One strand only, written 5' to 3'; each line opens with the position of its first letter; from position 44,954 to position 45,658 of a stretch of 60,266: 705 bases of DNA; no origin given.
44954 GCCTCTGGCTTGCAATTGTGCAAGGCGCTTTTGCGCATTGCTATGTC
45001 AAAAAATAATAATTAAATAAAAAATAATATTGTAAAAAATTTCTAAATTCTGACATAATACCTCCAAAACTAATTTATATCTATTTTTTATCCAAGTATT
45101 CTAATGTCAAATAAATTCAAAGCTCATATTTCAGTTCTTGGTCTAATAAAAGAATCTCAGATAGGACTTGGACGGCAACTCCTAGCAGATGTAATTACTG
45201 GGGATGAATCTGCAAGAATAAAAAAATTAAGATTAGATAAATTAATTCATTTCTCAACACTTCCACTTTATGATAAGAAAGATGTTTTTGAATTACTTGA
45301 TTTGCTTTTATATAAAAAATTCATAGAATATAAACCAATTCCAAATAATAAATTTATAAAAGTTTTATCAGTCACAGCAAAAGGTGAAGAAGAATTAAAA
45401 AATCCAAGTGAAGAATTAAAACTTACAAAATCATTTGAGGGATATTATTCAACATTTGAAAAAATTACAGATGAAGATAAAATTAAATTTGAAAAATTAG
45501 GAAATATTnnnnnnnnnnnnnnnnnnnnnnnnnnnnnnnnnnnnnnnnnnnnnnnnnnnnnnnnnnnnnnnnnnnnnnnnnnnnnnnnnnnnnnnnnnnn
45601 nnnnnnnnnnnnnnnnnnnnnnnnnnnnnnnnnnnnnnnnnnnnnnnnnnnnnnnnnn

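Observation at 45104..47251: Chimeric helicase: RecQ accessory domains (RQC, HRDC) wrapped around a 2B-less UvrD core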

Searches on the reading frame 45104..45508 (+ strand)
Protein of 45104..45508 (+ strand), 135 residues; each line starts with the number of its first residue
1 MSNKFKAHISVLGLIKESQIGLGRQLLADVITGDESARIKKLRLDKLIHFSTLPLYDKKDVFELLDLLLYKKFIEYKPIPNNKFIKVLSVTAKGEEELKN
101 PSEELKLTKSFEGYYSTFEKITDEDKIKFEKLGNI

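Call 66: search_protein_representatives(protein=window:45104-45508:+)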
Query: 135 residues. Proteins with E-value up to 0.001 (for the whole library): 74; up to 1e-10: 11; up to 1e-30: 1. The best 74 are listed.
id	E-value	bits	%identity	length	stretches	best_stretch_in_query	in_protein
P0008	1.7e-43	164.0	60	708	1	6-134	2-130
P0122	4.0e-23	98.1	42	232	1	4-133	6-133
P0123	1.0e-17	80.7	39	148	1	7-125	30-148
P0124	8.2e-15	71.3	38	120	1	6-98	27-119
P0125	8.2e-13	64.8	32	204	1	7-129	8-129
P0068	2.5e-12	63.3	37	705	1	8-132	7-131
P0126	5.0e-12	62.3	38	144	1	3-115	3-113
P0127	1.5e-11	60.7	37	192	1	3-111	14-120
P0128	1.8e-11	60.5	36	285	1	6-119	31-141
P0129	4.9e-11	59.1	37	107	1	8-100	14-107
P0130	6.6e-11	58.7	34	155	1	4-133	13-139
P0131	1.1e-10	58.0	37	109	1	8-105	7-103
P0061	1.4e-10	57.6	32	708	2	7-133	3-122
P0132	2.9e-10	56.6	38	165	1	9-130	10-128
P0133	3.2e-10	56.5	30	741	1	8-133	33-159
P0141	1.4e-08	51.1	32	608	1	10-131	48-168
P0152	1.3e-06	44.8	29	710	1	11-134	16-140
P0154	2.5e-06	43.9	33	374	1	8-133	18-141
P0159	3.0e-06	43.6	31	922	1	8-116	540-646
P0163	8.3e-06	42.2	36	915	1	9-100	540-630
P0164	2.4e-05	40.7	31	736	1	6-104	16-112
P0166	2.7e-05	40.5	27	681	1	9-115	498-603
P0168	3.0e-05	40.4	31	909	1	9-104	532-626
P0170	3.6e-05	40.2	32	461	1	6-102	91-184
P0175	4.7e-05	39.8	36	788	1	7-132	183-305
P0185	3.5e-04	37.0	36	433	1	16-103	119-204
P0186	3.8e-04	36.8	26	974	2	4-100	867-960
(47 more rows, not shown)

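Call 67: search_protein_families(library=pfam, proteins=[P0159, P0163, P0166, P0168, P0186, P0175, P0170, P0185, P0141, P0154], max_evalue=0.00001)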
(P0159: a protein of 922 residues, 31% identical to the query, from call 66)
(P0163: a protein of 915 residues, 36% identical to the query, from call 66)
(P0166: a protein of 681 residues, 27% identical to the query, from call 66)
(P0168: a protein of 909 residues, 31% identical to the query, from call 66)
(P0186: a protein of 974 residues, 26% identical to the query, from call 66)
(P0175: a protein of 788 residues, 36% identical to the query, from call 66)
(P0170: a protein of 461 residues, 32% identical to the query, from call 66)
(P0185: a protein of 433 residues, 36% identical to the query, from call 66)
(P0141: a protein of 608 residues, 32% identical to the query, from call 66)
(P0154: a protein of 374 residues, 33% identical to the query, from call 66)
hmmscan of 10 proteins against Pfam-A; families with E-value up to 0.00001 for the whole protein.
P0159 (922 aa): 2 families
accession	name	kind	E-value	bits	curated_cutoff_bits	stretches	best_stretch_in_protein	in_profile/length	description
PF09382.16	RQC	-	1.2e-10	41.6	23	1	543-643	14-111/114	RQC domain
PF00156.33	Pribosyltran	-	9.1e-07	28.8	26.3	1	829-911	47-120/158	Phosphoribosyl transferase domain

P0163 (915 aa): 2 families
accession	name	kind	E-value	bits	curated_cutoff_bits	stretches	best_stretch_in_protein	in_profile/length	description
PF09382.16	RQC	-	1.8e-08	34.6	23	1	541-624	13-93/114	RQC domain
PF00156.33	Pribosyltran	-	9.7e-07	28.7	26.3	1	787-907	14-121/158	Phosphoribosyl transferase domain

P0166 (681 aa): 4 families
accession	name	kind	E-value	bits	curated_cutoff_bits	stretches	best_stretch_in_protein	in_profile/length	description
PF13307.12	Helicase_C_2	-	1.3e-32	113.7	25.3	1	264-427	8-169/170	Helicase C-terminal domain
PF00570.28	HRDC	-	1.1e-17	64.2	23.8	1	615-679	4-68/68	HRDC domain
PF09382.16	RQC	-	4.6e-16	59.1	23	1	494-602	8-112/114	RQC domain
PF06777.17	HBB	-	1.2e-08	35.2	30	1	168-240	118-186/190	Helical and beta-bridge domain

P0168 (909 aa): 2 families
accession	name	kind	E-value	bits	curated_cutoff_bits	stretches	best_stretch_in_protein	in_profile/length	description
PF09382.16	RQC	-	2.6e-11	43.8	23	1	534-626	14-103/114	RQC domain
PF00156.33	Pribosyltran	-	8.5e-06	25.6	26.3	0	835-898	64-119/158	Phosphoribosyl transferase domain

P0186 (974 aa): 7 families
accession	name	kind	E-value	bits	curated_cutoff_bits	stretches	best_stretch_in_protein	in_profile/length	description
PF09382.16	RQC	-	2.6e-34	117.9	23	2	873-966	13-105/114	RQC domain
PF13307.12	Helicase_C_2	-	3e-34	118.9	25.3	1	427-585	1-164/170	Helicase C-terminal domain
PF14493.12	HTH_40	-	1.1e-24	87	27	1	757-844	2-88/89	Helix-turn-helix domain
PF06733.21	DEAD_2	-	5.1e-22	78.8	21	1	69-229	6-172/172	DEAD_2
PF06777.17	HBB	-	1e-12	48.5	30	1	310-414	88-190/190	Helical and beta-bridge domain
PF00270.35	DEAD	-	1.3e-07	31.9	26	0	31-73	15-59/167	DEAD/DEAH box helicase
PF04851.21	ResIII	-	2.5e-07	31.2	22.5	1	11-215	3-140/164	Type III restriction enzyme, res subunit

P0175 (788 aa): 7 families
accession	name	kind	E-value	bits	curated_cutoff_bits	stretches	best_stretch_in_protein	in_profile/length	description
PF00580.27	UvrD-helicase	-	1.3e-50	173.1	23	1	313-586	2-269/271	UvrD/REP helicase N-terminal domain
PF01725.21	Ham1p_like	-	9.8e-29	101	22.5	1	3-174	1-185/186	Ham1 family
PF13361.12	UvrD_C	-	8.7e-28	98.2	25.6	2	689-771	276-348/350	UvrD-like helicase C-terminal domain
PF13245.12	AAA_19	-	7.2e-25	88.2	25.1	1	316-569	1-130/134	AAA domain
PF09382.16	RQC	-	5e-10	39.6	23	1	187-273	14-95/114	RQC domain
PF01443.25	Viral_helicase1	-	1.1e-09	39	21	0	524-767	50-225/228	Viral superfamily 1 RNA helicase core domain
PF13538.12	UvrD_C_2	-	1.6e-09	37.9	27.4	0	737-768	18-51/52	UvrD-like helicase C-terminal domain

P0170 (461 aa): 3 families
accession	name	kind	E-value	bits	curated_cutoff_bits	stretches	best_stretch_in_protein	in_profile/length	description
PF09382.16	RQC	-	4.8e-17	62.3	23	1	92-185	11-102/114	RQC domain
PF16124.10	RecQ_Zn_bind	-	2.4e-13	51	25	1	18-66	15-65/66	RecQ zinc-binding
PF14493.12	HTH_40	-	1e-07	32.6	27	1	364-429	4-69/89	Helix-turn-helix domain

P0185 (433 aa): 3 families
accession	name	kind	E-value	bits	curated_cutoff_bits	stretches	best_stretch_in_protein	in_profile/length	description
PF09382.16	RQC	-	3.9e-20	72.2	23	1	105-207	7-105/114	RQC domain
PF16124.10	RecQ_Zn_bind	-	1.6e-13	51.6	25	1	18-64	17-65/66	RecQ zinc-binding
PF14493.12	HTH_40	-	7.6e-07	29.8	27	1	341-427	2-88/89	Helix-turn-helix domain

P0141 (608 aa): 5 families
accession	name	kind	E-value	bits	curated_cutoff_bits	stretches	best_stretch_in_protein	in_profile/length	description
PF00580.27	UvrD-helicase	-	3.5e-55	188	23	1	177-454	2-270/271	UvrD/REP helicase N-terminal domain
PF13245.12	AAA_19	-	1.3e-23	84.1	25.1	1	180-438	1-132/134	AAA domain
PF13361.12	UvrD_C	-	2.9e-20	73.4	25.6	2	460-555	1-99/350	UvrD-like helicase C-terminal domain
PF09382.16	RQC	-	4.8e-12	46.1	23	1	47-139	12-100/114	RQC domain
PF01443.25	Viral_helicase1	-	8.7e-09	36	21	0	376-445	37-107/228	Viral superfamily 1 RNA helicase core domain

P0154 (374 aa): 2 families
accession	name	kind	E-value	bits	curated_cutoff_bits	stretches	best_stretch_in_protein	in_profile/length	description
PF00005.33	ABC_tran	-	1.3e-27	97.5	25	1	159-298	10-137/137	ABC transporter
PF09382.16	RQC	-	9e-07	29.2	23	1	21-107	14-96/114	RQC domain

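Call 85: list_cluster_members(proteins=[P0152, P0164, P0166, P0175])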
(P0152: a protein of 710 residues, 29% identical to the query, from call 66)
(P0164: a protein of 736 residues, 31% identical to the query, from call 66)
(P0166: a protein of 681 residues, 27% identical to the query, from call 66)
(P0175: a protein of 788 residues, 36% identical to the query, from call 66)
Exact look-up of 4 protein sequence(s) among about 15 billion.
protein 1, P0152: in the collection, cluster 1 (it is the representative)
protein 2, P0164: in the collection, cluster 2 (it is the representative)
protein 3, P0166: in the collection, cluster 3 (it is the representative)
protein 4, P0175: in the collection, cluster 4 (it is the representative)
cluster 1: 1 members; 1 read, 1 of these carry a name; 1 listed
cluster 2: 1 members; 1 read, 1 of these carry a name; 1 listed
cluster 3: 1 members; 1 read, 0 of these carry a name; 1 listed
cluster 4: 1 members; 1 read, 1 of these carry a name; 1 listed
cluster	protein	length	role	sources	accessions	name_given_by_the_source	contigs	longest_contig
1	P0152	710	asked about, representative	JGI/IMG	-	superfamily I DNA/RNA helicase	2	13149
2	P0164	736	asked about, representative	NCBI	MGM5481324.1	MAG: UvrD-helicase domain-containing protein [Nanobdellota archaeon]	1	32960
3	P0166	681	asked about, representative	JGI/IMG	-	-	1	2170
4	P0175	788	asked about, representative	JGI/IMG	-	non-canonical purine NTP pyrophosphatase (RdgB/HAM1 family)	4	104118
